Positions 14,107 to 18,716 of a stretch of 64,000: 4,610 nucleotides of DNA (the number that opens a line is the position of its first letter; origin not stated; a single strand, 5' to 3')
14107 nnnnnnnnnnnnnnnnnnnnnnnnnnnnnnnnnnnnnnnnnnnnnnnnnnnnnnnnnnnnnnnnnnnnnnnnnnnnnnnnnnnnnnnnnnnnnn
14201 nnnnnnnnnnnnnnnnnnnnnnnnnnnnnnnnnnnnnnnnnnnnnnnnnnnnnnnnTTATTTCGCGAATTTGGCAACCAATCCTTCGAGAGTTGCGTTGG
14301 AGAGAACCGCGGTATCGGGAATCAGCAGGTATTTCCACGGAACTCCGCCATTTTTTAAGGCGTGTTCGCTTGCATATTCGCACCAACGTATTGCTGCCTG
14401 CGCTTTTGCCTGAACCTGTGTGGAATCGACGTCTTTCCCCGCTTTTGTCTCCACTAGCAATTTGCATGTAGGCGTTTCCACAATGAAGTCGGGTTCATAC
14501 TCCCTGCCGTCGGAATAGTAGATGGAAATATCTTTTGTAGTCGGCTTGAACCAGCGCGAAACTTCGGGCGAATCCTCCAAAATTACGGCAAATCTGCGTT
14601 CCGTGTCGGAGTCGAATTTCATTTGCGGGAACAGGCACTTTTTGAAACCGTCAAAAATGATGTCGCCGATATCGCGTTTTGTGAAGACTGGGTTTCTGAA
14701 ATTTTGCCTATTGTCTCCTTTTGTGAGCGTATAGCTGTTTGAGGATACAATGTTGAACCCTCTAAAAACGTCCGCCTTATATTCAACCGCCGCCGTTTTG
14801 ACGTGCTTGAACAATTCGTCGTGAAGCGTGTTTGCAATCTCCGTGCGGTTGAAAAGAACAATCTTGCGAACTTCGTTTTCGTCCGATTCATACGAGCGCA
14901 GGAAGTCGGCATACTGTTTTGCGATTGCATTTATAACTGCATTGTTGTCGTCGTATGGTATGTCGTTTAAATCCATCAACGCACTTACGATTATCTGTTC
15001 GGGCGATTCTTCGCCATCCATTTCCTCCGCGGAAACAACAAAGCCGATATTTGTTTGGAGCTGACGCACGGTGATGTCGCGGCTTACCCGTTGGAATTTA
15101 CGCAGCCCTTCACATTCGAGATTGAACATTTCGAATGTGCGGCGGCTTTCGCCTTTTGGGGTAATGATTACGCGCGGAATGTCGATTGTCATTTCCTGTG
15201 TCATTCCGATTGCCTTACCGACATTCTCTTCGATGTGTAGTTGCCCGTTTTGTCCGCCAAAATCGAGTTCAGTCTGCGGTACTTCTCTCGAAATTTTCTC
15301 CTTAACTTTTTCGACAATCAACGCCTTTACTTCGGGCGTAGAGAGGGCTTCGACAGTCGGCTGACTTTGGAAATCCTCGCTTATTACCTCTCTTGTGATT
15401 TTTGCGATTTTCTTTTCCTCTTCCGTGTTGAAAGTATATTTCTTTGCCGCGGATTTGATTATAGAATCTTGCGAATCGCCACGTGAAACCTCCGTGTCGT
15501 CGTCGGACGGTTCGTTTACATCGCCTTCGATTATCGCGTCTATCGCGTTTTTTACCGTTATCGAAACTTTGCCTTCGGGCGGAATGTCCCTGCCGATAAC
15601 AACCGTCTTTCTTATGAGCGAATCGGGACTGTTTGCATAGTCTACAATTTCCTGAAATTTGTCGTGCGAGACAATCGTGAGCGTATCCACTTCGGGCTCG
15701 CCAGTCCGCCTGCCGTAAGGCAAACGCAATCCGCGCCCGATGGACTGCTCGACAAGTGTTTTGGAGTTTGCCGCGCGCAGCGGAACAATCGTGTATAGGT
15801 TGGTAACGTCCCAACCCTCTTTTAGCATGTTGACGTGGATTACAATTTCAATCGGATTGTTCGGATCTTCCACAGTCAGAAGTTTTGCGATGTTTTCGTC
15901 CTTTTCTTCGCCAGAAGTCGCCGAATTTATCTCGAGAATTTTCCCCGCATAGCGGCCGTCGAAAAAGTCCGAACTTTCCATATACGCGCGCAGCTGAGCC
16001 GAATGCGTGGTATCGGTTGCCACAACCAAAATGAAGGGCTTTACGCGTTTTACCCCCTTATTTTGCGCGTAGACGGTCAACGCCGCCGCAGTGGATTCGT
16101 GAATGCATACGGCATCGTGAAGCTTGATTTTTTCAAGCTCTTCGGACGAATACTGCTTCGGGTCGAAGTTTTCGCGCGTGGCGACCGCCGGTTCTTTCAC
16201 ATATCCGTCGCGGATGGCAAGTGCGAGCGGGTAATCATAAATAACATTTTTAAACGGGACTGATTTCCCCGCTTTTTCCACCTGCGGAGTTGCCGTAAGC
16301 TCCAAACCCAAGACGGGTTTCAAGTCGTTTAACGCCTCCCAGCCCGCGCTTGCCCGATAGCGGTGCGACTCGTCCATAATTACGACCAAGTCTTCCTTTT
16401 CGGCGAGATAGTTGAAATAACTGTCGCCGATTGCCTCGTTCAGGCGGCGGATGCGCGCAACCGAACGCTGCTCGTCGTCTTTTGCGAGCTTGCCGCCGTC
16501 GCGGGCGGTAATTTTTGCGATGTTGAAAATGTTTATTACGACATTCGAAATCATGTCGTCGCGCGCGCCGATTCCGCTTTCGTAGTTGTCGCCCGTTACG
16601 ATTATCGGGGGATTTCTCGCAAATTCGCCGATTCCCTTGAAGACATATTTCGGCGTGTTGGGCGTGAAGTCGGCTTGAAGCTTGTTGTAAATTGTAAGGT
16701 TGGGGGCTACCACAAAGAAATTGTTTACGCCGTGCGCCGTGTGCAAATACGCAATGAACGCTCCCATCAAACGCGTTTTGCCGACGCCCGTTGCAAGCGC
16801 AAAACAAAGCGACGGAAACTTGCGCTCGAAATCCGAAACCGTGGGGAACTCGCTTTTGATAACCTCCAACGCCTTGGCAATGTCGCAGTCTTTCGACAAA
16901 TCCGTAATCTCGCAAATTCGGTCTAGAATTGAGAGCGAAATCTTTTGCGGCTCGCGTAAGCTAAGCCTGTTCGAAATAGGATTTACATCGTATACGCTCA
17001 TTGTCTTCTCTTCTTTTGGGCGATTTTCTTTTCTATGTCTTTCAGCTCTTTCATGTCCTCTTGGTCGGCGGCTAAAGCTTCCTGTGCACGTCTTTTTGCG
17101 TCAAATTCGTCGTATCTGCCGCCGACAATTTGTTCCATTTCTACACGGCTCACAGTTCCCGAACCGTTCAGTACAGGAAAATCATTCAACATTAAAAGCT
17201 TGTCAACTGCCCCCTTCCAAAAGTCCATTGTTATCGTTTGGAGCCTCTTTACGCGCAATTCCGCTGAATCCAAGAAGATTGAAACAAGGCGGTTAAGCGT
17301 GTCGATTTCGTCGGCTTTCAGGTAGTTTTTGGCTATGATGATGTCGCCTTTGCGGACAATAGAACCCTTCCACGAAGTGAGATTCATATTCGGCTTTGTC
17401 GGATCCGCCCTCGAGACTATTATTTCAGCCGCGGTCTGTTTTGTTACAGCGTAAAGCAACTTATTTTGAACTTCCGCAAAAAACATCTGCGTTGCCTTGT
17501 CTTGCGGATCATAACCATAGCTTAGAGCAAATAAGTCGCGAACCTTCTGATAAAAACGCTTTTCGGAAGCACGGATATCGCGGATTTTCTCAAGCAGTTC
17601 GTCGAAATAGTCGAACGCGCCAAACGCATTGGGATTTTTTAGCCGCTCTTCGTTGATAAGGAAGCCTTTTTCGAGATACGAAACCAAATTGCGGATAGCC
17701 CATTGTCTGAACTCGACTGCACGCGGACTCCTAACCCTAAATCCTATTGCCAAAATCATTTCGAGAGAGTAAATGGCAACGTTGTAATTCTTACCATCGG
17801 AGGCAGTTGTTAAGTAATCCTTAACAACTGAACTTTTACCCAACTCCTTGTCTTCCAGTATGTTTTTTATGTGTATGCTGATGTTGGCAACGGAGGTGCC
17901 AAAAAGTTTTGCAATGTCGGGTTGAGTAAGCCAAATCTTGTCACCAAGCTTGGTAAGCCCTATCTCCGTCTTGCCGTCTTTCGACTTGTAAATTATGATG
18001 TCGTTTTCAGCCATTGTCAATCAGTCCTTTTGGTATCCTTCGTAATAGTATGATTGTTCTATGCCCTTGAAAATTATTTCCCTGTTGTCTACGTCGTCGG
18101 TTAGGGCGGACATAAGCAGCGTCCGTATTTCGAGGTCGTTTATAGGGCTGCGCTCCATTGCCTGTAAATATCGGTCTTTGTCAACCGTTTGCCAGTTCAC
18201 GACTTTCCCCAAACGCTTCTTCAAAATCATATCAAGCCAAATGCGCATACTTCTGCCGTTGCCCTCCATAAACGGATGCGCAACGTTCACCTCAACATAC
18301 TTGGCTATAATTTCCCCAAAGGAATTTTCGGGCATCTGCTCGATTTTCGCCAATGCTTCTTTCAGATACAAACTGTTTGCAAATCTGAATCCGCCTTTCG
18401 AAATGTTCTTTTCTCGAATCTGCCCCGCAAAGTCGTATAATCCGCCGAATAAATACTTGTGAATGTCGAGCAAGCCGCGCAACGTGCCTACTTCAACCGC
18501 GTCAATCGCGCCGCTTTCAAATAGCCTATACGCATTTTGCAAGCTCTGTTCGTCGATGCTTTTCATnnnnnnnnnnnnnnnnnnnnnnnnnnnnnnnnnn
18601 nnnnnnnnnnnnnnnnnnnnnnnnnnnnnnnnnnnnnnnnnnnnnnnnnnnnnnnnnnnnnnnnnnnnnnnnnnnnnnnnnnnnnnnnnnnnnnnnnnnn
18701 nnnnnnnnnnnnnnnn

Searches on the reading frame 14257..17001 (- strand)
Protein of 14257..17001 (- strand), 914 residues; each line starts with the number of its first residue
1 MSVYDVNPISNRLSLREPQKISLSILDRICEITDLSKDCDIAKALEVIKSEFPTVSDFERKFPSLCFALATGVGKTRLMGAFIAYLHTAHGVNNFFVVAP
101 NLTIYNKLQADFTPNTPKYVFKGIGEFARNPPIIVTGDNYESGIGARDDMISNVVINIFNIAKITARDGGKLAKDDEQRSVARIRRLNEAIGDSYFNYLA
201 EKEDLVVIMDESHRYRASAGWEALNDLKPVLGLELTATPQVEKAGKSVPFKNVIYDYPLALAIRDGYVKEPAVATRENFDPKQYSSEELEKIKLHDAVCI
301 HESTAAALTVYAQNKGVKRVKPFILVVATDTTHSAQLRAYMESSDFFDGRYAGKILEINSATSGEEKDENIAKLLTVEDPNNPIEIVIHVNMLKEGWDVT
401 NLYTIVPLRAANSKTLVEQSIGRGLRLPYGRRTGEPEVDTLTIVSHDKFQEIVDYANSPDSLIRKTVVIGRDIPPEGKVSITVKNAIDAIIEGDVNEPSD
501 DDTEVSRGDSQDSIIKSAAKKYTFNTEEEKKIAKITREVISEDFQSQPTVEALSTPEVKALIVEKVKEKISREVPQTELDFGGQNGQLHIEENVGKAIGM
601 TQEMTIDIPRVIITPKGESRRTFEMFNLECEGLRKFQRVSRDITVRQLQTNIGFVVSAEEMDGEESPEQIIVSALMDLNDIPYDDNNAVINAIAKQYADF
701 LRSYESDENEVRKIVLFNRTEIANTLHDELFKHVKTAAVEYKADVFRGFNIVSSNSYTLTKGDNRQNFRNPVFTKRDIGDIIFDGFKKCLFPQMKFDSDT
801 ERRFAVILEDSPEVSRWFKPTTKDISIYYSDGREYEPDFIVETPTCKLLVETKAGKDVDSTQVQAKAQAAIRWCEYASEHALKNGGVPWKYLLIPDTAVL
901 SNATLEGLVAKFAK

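Call 4: search_protein_families(library=pfam, proteins=[window:14257-17001:-], max_evalue=0.01)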
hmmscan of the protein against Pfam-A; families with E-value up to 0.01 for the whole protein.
window:14257-17001:- (914 aa): 5 families
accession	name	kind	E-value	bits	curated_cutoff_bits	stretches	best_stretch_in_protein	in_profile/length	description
PF04851.21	ResIII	-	2e-22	80.3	22.5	1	57-240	18-163/164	Type III restriction enzyme, res subunit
PF18766.7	SWI2_SNF2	-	3.1e-06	27.5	26.7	1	174-275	90-190/221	SWI2/SNF2 ATPase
PF19778.5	RE_endonuc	-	9.6e-05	22.6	23.4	1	788-870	2-86/108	Endonuclease domain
PF00271.37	Helicase_C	-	0.00073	20.2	23.5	1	344-426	31-108/110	Helicase conserved C-terminal domain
PF22481.1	DUF6985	-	0.0089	17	24.5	0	639-711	11-84/148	Domain of unknown function (DUF6985)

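Call 5: search_protein_families(library=padloc, proteins=[window:14257-17001:-], max_evalue=0.01)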
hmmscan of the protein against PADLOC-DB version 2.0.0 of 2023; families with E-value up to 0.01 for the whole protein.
window:14257-17001:- (914 aa): 10 families
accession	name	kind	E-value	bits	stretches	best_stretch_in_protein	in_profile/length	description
PDLC03648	REase_III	-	8.8e-202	670.6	2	83-576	2-503/871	Type III restriction enzyme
PDLC03647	REase_III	-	5.3e-16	55.9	1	373-454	499-580/989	Type III restriction enzyme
PDLC03649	REase_III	-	3e-14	49.9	1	373-429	487-540/973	Type III restriction enzyme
PDLC03650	REase_III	-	5.3e-14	49.6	1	194-437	216-431/898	Type III restriction enzyme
PDLC03651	REase_III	-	2.9e-13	46.8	2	368-411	393-436/873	Type III restriction enzyme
PDLC03653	REase_III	-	1.6e-12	44.4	1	206-448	262-490/883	Type III restriction enzyme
PDLC03658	mREase_IV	-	1.8e-07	27.3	1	178-427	313-545/953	Type IV methyl-directed restriction enzyme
PDLC03659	mREase_IV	-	0.00027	16.9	1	382-426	508-552/945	Type IV methyl-directed restriction enzyme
PDLC03047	REase_I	-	0.0011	14.7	1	376-428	652-704/1107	Type I restriction enzyme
PDLC03550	REase_II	-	0.0031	15.4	1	801-855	2-59/160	Type II restriction enzyme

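Call 6: search_protein_families(library=ncbifam, proteins=[window:14257-17001:-], max_evalue=0.01)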
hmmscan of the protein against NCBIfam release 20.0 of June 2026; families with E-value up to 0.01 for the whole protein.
window:14257-17001:- (914 aa): 6 families
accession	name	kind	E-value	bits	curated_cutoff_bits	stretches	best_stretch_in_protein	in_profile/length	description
NF046055.1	restr_BPTD_3080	equivalog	5.1e-33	114.1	800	3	692-898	771-960/970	BPTD_3080 family restriction endonuclease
NF012027.0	PRK15483.1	equivalog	3.8e-17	61.5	564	2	388-429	506-547/986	type III restriction-modification system endonuclease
NF046051.1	restrict_EcoAI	equivalog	8.9e-09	34.3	550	1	195-428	267-515/768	EcoAI/FtnUII family type I restriction enzme subunit R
NF053632.1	heli_RadD_YejH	equivalog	1e-07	30.6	720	1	245-431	171-346/573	DNA repair helicase RadD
TIGR00348.1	hsdR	subfamily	2.2e-07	29.8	284.55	1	171-312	339-488/674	HsdR family type I site-specific deoxyribonuclease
NF008521.0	PRK11448.1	equivalog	0.0004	18.5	729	1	382-427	756-800/1123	type I restriction-modification system endonuclease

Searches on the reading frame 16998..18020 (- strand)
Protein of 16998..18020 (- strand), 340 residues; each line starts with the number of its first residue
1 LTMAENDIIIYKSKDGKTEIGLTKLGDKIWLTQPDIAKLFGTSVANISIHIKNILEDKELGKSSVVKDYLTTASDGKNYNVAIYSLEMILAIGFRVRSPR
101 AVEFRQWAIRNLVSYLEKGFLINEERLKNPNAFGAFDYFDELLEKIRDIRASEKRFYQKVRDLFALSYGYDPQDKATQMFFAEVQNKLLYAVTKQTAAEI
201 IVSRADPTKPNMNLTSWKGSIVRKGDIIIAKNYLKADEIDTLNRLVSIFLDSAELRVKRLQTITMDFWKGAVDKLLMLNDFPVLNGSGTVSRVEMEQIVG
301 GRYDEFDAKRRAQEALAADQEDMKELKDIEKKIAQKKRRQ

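Call 4: search_protein_families(library=pfam, proteins=[window:16998-18020:-], max_evalue=0.01)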
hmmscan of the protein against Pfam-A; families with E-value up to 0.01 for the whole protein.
window:16998-18020:- (340 aa): 2 families
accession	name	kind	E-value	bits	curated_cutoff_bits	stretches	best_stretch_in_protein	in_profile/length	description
PF13310.11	Virulence_RhuM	-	2.4e-101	338.7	33.7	1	64-313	1-251/252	Virulence protein RhuM family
PF02498.22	Bro-N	-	0.0043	18.1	25.6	1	25-111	8-93/96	BRO family, N-terminal domain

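Call 5: search_protein_families(library=padloc, proteins=[window:16998-18020:-], max_evalue=0.01)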
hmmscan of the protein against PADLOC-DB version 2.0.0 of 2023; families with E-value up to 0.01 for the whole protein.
window:16998-18020:- (340 aa): 37 families (the best 25 are shown)
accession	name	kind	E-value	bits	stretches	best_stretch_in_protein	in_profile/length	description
PDLC04852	PDC-S05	-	2.4e-140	465.4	1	4-339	9-345/346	-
PDLC04853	PDC-S05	-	6.4e-128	424.6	1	1-338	1-334/336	-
PDLC04851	PDC-S05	-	1.2e-117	390.9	1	4-331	8-336/342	-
PDLC04868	PDC-S05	-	1.3e-104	347.9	1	1-317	1-323/335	-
PDLC04843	PDC-S05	-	4.4e-99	329.8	1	1-335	1-328/330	-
PDLC04864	PDC-S05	-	6.9e-95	315.5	1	62-335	3-275/277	-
PDLC04871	PDC-S05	-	4.9e-89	297.3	1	4-308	129-439/468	-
PDLC04870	PDC-S05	-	1.4e-78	261.2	1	4-206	7-208/214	-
PDLC04876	PDC-S05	-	3.9e-59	197.3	1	4-167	6-171/174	-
PDLC04858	PDC-S05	-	1.2e-45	152.7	1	3-132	1-131/138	-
PDLC04965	PDC-S23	-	3e-41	139.9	1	3-148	1-145/327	-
PDLC04872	PDC-S05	-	1.7e-40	136.3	1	5-131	4-133/152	-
PDLC04854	PDC-S05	-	6.1e-40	135.1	1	3-131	1-132/212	-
PDLC04964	PDC-S23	-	7.2e-40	135.2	1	3-131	1-132/331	-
PDLC04873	PDC-S05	-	1.1e-38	130.2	1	6-116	2-112/116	-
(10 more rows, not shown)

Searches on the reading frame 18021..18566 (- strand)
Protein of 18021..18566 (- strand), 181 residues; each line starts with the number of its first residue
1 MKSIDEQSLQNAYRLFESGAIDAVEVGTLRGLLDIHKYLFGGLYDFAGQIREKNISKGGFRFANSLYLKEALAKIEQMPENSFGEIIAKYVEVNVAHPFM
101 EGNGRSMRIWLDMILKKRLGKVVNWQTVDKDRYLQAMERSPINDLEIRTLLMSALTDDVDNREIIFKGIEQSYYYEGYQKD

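Call 4: search_protein_families(library=pfam, proteins=[window:18021-18566:-], max_evalue=0.01)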
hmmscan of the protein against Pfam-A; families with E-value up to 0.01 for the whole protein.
window:18021-18566:- (181 aa): 1 family
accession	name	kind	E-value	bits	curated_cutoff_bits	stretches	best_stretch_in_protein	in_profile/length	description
PF02661.23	Fic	-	4.4e-13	50.3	24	1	29-115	4-93/93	Fic/DOC family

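Call 5: search_protein_families(library=padloc, proteins=[window:18021-18566:-], max_evalue=0.01)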
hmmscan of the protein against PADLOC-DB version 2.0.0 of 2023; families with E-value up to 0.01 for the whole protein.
window:18021-18566:- (181 aa): 9 families
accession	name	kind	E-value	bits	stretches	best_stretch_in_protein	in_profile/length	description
PDLC04842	PDC-S04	-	1.7e-92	306.7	1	2-180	17-195/202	-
PDLC04841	PDC-S04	-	9e-82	273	1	2-177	115-290/292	-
PDLC04838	PDC-S04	-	5.1e-30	102.8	1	26-156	62-203/209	-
PDLC04839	PDC-S04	-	3.7e-27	93.3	1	1-146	34-192/205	-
PDLC05078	PDC-S72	-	6.4e-06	23.5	1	32-57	105-130/377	-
PDLC04840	PDC-S04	-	1.8e-05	22.5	1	78-146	137-205/227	-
PDLC04837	PDC-S04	-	3.9e-05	21.1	1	68-148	136-216/234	-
PDLC04836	PDC-S04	-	0.00011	19.4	1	68-111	140-183/244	-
PDLC03963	SoFic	-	0.0026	15.2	1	28-115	115-212/361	-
